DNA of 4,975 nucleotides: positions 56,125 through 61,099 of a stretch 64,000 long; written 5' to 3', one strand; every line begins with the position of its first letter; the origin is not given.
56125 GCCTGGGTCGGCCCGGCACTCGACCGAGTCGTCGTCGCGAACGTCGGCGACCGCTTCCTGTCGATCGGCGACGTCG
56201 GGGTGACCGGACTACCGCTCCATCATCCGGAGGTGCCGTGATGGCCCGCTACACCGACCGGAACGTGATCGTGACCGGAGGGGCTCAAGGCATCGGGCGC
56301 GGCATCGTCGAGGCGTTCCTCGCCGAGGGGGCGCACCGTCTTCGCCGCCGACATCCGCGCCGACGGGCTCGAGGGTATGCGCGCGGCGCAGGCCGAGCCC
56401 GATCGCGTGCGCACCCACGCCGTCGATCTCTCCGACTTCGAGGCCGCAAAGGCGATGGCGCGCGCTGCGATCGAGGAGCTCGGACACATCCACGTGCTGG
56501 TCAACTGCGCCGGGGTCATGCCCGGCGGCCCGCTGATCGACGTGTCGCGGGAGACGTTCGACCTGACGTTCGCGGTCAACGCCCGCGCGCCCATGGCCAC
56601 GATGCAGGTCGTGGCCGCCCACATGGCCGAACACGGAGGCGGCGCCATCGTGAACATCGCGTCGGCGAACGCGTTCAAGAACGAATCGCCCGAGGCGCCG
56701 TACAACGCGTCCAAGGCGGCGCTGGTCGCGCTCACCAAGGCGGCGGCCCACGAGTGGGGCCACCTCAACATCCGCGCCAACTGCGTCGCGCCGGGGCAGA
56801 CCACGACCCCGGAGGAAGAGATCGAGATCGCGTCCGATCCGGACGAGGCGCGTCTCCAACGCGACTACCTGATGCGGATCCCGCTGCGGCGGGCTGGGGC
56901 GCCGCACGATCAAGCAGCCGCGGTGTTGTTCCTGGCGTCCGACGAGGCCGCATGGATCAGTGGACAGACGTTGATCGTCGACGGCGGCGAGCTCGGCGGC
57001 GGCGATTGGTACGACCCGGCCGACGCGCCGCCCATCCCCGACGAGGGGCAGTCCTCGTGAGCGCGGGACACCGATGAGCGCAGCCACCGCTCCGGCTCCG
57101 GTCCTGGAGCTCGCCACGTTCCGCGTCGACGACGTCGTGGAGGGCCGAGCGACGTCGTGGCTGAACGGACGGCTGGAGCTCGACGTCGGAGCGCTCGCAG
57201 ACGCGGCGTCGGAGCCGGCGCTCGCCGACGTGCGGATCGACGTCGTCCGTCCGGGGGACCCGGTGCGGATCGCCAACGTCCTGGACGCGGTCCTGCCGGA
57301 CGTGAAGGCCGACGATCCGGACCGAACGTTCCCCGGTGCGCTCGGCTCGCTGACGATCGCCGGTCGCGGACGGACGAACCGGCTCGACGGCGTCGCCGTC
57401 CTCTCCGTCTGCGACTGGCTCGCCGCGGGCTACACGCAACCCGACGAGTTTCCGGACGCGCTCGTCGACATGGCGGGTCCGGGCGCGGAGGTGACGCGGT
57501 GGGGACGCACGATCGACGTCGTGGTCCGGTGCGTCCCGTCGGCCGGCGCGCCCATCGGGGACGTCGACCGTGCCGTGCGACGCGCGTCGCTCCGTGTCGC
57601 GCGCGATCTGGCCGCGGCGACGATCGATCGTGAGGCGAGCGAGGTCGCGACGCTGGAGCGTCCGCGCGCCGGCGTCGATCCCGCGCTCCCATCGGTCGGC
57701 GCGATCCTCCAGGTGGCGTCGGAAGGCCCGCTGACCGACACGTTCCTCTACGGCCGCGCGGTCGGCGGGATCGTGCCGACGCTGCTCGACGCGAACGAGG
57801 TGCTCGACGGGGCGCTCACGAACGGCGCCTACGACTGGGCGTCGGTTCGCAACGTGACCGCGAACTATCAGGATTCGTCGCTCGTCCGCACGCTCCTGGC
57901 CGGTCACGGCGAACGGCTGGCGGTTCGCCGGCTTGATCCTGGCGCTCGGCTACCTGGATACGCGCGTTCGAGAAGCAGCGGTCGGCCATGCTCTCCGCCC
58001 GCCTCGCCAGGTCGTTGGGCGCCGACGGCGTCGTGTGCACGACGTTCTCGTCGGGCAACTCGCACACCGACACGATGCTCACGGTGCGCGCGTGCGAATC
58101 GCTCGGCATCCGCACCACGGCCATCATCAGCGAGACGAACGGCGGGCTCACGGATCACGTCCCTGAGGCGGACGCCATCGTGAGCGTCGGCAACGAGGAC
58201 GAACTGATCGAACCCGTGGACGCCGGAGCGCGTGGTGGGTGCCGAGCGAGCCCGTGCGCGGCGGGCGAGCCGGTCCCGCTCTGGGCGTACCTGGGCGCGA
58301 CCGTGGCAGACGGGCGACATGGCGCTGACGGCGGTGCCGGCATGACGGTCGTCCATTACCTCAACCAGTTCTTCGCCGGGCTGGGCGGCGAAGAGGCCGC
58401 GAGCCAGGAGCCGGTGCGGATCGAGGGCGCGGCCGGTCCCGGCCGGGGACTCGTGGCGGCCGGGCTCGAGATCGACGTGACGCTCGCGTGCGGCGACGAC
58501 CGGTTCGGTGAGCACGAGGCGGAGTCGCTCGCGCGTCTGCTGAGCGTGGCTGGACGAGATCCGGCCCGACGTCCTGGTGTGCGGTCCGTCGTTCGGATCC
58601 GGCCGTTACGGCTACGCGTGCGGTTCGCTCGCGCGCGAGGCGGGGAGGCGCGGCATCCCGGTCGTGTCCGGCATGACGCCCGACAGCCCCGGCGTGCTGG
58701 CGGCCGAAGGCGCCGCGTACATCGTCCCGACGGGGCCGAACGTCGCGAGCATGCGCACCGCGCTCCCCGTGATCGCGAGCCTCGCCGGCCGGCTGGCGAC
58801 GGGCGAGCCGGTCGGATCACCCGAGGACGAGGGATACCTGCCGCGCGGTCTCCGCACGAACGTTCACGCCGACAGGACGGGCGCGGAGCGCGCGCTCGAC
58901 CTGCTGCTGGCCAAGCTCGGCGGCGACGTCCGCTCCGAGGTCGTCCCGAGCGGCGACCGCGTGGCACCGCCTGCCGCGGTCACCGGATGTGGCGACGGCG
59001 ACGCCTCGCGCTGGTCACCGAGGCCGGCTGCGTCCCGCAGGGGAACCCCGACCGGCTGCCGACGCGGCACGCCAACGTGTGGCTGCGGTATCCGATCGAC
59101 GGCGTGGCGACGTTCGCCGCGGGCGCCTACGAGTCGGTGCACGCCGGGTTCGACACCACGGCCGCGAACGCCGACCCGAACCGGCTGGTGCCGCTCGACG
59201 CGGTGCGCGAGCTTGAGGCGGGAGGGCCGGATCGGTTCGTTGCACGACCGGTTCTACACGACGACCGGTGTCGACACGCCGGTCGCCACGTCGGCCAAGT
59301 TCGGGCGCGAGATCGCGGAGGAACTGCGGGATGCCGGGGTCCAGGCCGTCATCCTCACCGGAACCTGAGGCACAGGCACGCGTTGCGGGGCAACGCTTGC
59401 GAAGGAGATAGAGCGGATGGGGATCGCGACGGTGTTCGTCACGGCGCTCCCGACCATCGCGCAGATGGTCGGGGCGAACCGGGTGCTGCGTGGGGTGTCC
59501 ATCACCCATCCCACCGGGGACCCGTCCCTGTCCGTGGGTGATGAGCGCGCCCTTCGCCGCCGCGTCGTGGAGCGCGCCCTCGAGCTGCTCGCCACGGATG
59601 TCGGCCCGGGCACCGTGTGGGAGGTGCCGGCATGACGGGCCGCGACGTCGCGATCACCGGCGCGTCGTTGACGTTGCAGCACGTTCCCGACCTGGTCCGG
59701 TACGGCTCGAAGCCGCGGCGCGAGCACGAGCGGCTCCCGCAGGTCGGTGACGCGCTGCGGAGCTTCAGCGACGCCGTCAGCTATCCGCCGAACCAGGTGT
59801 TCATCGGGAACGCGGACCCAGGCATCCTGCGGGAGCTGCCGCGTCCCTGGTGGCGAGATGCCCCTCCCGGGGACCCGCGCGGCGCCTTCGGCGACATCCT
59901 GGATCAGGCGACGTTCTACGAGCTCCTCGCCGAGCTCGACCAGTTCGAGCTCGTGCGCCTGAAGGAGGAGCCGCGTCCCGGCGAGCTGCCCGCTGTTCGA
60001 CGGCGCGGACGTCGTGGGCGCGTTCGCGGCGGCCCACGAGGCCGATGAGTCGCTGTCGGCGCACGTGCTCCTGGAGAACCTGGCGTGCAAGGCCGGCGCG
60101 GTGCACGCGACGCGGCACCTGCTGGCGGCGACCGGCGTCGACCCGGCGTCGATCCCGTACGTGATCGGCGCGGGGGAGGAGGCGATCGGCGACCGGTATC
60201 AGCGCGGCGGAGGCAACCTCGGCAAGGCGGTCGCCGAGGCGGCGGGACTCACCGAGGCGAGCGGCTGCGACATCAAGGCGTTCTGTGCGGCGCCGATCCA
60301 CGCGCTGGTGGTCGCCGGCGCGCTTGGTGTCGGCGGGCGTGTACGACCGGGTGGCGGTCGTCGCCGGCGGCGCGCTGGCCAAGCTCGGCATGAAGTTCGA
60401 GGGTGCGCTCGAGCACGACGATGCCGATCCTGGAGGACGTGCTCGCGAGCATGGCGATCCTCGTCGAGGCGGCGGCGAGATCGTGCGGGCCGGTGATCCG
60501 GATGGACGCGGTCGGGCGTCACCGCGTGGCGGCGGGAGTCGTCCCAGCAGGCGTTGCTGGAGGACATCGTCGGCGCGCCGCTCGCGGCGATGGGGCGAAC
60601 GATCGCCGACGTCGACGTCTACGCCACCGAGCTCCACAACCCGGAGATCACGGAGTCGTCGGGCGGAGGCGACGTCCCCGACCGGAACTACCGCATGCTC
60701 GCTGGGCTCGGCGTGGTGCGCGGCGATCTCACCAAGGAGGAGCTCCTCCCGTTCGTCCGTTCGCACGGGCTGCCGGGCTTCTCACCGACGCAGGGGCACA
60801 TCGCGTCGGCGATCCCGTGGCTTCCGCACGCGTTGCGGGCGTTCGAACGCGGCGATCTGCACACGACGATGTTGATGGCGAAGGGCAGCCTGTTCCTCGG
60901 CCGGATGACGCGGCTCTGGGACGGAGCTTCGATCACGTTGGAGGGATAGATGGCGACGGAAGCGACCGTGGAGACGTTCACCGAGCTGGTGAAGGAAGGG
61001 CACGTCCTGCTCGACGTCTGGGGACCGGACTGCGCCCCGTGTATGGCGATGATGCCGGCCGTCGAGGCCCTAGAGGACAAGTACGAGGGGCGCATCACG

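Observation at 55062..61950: Shared AT-rich 13-mer (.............) upstream of both the SMP-30/SDR/grd operon and the gntR-SBP operon: putative GntR regulon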

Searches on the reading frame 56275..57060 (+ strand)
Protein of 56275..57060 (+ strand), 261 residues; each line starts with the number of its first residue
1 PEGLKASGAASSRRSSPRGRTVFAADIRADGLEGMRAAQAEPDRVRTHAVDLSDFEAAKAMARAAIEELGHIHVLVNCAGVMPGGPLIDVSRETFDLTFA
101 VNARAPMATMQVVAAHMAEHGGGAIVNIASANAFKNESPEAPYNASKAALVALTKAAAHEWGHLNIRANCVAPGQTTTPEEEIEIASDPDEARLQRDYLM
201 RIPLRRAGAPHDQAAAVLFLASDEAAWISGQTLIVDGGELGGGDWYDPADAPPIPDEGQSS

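Call 8: search_protein_families(library=pfam, proteins=[window:56275-57060:+], max_evalue=0.01)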
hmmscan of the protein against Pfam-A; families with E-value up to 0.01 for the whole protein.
window:56275-57060:+ (261 aa): 3 families
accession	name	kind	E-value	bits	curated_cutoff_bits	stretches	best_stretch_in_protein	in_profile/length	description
PF13561.12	adh_short_C2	-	2.8e-51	174.8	27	1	8-238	9-234/236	Enoyl-(Acyl carrier protein) reductase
PF00106.31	adh_short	-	2.9e-37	128.5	26.6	1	8-179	13-185/195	short chain dehydrogenase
PF08659.16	KR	-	0.0013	19.1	22.6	1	37-155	47-161/180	KR domain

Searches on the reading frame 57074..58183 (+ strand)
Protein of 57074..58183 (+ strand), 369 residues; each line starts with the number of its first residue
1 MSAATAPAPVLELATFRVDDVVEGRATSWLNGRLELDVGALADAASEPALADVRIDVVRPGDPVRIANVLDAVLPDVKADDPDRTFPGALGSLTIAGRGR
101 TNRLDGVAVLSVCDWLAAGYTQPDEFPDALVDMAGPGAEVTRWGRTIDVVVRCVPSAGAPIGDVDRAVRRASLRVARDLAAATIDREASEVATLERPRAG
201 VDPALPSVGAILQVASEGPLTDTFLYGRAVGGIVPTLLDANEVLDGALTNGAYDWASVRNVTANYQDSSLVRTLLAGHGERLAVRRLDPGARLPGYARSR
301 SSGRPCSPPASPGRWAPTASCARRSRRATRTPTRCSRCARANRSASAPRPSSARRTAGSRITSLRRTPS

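Call 8: search_protein_families(library=pfam, proteins=[window:57074-58183:+], max_evalue=0.01)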
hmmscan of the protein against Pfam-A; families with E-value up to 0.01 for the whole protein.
window:57074-58183:+ (369 aa): 1 family
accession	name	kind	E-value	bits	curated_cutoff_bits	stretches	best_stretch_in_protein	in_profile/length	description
PF09338.16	Gly_reductase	-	1e-53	182.8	22.2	1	11-282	3-271/426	Glycine/sarcosine/betaine reductase component B subunits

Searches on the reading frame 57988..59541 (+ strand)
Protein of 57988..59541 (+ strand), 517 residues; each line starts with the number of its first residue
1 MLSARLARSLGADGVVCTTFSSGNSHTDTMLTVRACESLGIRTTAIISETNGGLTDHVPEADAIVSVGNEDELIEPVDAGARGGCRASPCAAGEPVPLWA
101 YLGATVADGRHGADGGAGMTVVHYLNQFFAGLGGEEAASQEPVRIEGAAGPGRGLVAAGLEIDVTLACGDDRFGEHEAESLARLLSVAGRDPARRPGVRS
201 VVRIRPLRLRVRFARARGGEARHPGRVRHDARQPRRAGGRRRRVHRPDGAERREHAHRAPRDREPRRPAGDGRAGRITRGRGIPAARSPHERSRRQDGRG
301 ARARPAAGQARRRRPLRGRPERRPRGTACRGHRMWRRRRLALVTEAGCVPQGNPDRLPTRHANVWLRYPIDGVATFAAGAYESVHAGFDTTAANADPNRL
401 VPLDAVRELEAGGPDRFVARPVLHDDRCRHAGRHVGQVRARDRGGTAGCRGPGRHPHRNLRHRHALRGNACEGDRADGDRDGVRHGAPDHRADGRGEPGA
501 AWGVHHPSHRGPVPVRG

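Call 8: search_protein_families(library=pfam, proteins=[window:57988-59541:+], max_evalue=0.01)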
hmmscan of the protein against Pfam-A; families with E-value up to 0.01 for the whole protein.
window:57988-59541:+ (517 aa): 2 families
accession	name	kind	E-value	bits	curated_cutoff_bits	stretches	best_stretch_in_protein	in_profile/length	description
PF07355.17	GRDB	-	3e-38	132.4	22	2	338-413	226-301/347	Glycine/sarcosine/betaine reductase selenoprotein B (GRDB)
PF09338.16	Gly_reductase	-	7.1e-12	45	22.2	1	3-75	295-373/426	Glycine/sarcosine/betaine reductase component B subunits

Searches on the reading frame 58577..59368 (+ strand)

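Call 8: search_protein_families(library=pfam, proteins=[window:58577-59368:+], max_evalue=0.01)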
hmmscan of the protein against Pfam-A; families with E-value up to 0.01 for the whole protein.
window:58577-59368:+ (263 aa): 1 family
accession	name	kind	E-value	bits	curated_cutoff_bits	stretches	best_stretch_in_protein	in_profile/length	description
PF07355.17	GRDB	-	2.5e-49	168.9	22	2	1-136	83-221/347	Glycine/sarcosine/betaine reductase selenoprotein B (GRDB)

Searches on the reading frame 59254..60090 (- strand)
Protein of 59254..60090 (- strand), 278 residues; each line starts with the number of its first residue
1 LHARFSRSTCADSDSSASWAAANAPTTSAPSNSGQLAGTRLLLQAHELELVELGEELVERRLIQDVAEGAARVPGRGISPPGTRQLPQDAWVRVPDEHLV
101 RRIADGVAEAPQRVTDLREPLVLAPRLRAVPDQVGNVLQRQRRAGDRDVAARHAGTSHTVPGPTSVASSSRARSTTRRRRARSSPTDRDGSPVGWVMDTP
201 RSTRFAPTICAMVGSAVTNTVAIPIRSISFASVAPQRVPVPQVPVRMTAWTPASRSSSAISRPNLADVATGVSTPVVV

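Call 64: search_protein_families(library=pfam, proteins=[window:59254-60090:-], max_evalue=0.05)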
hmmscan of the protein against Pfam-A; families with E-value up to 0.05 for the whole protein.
window:59254-60090:- (278 aa): 0 families

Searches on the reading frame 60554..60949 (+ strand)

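Call 64: search_protein_families(library=pfam, proteins=[window:60554-60949:+], max_evalue=0.05)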
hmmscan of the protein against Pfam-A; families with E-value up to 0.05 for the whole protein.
window:60554-60949:+ (131 aa): 1 family
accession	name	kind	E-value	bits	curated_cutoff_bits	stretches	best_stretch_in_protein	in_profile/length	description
PF19364.4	DUF5940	-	1.1e-47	162.2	27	1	2-130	3-131/166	Family of unknown function (DUF5940)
